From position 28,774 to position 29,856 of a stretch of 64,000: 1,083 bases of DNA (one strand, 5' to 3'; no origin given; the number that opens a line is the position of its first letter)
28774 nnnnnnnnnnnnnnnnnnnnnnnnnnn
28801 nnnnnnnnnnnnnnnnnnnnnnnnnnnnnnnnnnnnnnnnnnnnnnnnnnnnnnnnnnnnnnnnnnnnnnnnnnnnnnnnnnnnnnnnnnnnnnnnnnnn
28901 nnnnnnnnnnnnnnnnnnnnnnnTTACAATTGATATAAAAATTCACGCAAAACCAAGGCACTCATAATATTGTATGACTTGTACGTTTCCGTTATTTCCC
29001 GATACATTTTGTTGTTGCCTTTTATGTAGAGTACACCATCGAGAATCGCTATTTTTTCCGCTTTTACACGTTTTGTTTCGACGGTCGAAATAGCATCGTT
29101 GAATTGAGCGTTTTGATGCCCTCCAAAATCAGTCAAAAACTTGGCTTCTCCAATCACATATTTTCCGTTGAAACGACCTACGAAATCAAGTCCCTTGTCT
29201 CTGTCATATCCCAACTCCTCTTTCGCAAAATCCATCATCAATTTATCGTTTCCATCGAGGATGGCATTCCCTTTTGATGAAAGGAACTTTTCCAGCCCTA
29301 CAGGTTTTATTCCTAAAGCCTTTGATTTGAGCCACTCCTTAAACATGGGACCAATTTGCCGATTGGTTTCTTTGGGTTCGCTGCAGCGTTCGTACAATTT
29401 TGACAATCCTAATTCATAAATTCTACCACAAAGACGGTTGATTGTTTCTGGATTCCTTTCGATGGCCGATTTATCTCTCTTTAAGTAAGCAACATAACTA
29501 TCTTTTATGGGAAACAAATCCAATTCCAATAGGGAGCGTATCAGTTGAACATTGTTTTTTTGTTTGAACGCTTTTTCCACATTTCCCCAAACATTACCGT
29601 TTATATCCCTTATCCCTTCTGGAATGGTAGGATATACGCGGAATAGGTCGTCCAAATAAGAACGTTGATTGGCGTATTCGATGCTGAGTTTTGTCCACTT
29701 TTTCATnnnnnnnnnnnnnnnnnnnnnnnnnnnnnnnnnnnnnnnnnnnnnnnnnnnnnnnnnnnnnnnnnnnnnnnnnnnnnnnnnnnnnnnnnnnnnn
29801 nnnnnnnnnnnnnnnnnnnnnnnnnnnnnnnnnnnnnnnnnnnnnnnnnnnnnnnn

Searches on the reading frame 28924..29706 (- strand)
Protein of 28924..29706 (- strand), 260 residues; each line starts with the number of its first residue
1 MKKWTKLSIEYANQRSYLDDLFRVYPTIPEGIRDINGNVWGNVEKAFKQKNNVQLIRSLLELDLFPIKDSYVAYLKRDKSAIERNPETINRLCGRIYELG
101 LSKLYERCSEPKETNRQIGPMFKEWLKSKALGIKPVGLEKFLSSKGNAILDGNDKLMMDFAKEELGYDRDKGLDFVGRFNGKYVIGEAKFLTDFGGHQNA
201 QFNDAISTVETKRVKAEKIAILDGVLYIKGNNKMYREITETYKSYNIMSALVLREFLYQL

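Call 84: search_protein_families(library=pfam, proteins=[window:28924-29706:-], max_evalue=0.00001)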
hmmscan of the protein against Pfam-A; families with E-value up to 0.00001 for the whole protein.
window:28924-29706:- (260 aa): 1 family
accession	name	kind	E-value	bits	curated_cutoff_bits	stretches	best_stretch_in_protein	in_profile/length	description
PF06300.18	Tsp45I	-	2.2e-125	417.9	25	1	3-260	2-260/260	Tsp45I type II restriction enzyme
